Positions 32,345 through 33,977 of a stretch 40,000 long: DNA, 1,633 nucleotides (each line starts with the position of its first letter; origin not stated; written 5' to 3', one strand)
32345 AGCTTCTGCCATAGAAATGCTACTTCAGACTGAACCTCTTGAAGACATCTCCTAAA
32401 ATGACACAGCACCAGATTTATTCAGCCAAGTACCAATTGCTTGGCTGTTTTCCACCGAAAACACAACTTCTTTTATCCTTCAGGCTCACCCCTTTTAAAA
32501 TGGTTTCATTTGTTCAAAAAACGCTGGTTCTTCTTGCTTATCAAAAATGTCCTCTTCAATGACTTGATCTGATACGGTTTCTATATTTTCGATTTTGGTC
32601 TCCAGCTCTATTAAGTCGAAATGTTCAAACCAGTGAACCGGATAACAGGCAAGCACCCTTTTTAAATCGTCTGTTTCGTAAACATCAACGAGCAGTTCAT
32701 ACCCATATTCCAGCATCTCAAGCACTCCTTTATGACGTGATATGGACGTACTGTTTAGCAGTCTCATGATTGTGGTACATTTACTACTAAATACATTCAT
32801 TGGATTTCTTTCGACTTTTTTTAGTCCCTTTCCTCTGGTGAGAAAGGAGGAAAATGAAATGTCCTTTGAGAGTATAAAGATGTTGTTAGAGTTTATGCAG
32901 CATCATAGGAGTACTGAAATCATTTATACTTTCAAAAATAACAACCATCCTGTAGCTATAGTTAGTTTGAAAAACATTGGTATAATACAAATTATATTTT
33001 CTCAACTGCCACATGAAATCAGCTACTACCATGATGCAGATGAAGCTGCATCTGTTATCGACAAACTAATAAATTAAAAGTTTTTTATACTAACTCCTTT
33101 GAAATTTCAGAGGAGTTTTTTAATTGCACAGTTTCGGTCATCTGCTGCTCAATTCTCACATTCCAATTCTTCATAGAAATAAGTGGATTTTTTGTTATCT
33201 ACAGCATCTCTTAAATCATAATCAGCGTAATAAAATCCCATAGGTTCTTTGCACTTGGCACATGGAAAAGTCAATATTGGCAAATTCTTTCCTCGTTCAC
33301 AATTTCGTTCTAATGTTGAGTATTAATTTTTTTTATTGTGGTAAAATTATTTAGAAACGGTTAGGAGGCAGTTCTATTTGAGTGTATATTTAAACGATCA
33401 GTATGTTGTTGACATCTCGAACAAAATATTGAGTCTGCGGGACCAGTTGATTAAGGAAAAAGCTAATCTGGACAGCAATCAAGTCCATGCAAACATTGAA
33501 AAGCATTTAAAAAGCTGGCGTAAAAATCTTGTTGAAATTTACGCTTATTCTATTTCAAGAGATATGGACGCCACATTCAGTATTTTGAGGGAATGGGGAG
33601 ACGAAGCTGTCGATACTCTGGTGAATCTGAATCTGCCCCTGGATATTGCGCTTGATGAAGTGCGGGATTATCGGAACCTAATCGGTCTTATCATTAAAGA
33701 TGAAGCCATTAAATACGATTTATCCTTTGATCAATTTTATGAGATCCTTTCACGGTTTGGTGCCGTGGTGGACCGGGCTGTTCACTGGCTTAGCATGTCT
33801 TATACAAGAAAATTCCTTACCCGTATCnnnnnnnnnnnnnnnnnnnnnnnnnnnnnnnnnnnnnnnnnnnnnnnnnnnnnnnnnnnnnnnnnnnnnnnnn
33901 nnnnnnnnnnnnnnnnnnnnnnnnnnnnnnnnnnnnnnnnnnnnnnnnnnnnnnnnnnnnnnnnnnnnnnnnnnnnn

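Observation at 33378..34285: Prophage-encoded RsbR-type stressosome sensor (STAS) paralog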

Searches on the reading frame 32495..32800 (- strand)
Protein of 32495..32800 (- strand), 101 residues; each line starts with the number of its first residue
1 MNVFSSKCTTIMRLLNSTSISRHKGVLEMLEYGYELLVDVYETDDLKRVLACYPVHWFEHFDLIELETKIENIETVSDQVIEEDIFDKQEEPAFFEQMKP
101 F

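Call 10: search_protein_families(library=phrogs, proteins=[window:32495-32800:-], max_evalue=0.001)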
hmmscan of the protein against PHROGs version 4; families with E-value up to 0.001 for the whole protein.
window:32495-32800:- (101 aa): 0 families

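Call 38: search_protein_families(library=pfam, proteins=[window:32495-32800:-], max_evalue=0.1)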
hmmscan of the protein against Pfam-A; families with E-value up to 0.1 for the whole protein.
window:32495-32800:- (101 aa): 0 families

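Call 78: search_protein_families(library=padloc, proteins=[window:32495-32800:-], max_evalue=0.01)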
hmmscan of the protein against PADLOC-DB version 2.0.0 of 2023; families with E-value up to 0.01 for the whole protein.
window:32495-32800:- (101 aa): 0 families

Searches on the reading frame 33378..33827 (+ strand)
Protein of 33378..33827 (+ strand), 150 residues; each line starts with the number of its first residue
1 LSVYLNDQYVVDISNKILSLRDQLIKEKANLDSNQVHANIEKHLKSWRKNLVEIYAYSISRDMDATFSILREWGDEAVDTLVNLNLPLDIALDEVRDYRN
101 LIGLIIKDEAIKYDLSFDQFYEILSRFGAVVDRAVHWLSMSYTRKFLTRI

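Call 65: predict_structure(alignment_id=A3)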
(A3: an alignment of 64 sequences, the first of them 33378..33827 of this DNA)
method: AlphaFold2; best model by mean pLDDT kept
length: 150 residues; sequences in the alignment: 64
mean_pLDDT: 88.2   pTM: 0.82
mean pLDDT of the five models: 88.2, 88.1, 86.8, 86.5, 85.2
residues with pLDDT >= 90: 107; 70-90: 27; 50-70: 11; < 50: 5
segments of 3 or more residues with pLDDT < 50: 1-4
pLDDT, mean of each block of 10 residues (from residue 1): 61 96 85 59 85 95 93 93 90 94 97 94 96 96 89
secondary structure, 60 per line:
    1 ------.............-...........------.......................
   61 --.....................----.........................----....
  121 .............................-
elements in order: H7-19 H21-31 H38-60 H63-83 H88-112 H117-149

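Call 73: fold_search(model_id=the predicted structure, library=pdb)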
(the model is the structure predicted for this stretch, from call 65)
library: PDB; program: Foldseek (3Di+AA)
matches with E <= 10: 418; with E <= 0.001: 0
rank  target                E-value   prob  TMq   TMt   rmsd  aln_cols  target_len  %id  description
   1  4uiq_B                2.3e-02  1.00  0.62  0.61   3.8       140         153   11  Isolated globin domain of the Bordetella pertussis globin-coupled sensor with a heme at the dimer interface (released 2016-04-13)
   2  4zvb_A                2.5e-02  1.00  0.58  0.58   4.6       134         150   12  Crystal structure of globin domain of the E. coli DosC - form II (ferrous) (released 2015-11-11)
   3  4zvb_B                2.6e-02  1.00  0.57  0.58   4.7       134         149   12  Crystal structure of globin domain of the E. coli DosC - form II (ferrous) (released 2015-11-11)
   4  4uiq_A                3.0e-02  1.00  0.63  0.61   4.1       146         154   14  Isolated globin domain of the Bordetella pertussis globin-coupled sensor with a heme at the dimer interface (released 2016-04-13)
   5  4zva_A                4.1e-02  1.00  0.57  0.58   4.6       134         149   12  Crystal structure of globin domain of the E. coli DosC - form I (ferric) (released 2015-11-11)
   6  6i2z_B                6.5e-02  1.00  0.61  0.61   4.0       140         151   14  Isolated globin domain of the Bordetella pertussis globin-coupled sensor (released 2019-10-16)
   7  5ohe_C                6.8e-02  1.00  0.62  0.61   4.6       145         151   10  Globin sensor domain of AfGcHK (FeIII form) in complex with cyanide (released 2017-11-08)
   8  5ohe_A                8.3e-02  1.00  0.65  0.64   3.7       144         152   10  Globin sensor domain of AfGcHK (FeIII form) in complex with cyanide (released 2017-11-08)
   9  6m9a_C                8.3e-02  1.00  0.61  0.59   4.1       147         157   16  Bordetella pertussis globin coupled sensor regulatory domain (BpeGReg) (released 2018-11-14)
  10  9dse_C                8.8e-02  1.00  0.64  0.63   4.0       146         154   13  Cyanide-ligated Bordetella pertussis globin coupled sensor regulatory domain (released 2025-12-24)
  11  5ohf_C                9.2e-02  1.00  0.63  0.64   4.1       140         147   11  Globin sensor domain of AfGcHK (FeIII form) in complex with cyanide, partially reduced (released 2017-11-08)
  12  9dse_A                9.2e-02  1.00  0.65  0.63   3.9       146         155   14  Cyanide-ligated Bordetella pertussis globin coupled sensor regulatory domain (released 2025-12-24)
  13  9dsf_A                9.7e-02  1.00  0.65  0.63   3.9       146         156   14  Cyanide-ligated Bordetella pertussis globin coupled sensor regulatory domain S68A (released 2025-12-24)
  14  4uii_B                9.7e-02  0.99  0.49  0.56   5.0       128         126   16  Crystal structure of the Azotobacter vinelandii globin-coupled oxygen sensor in the aquo-met form (released 2016-04-13)
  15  6m9a_A                1.0e-01  1.00  0.65  0.62   3.9       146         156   14  Bordetella pertussis globin coupled sensor regulatory domain (BpeGReg) (released 2018-11-14)
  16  2bnl_C                1.1e-01  0.99  0.54  0.59   4.5       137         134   16  The structure of the N-terminal domain of RsbR (released 2005-11-03)
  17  2bnl_A                1.2e-01  0.98  0.50  0.55   4.9       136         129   16  The structure of the N-terminal domain of RsbR (released 2005-11-03)
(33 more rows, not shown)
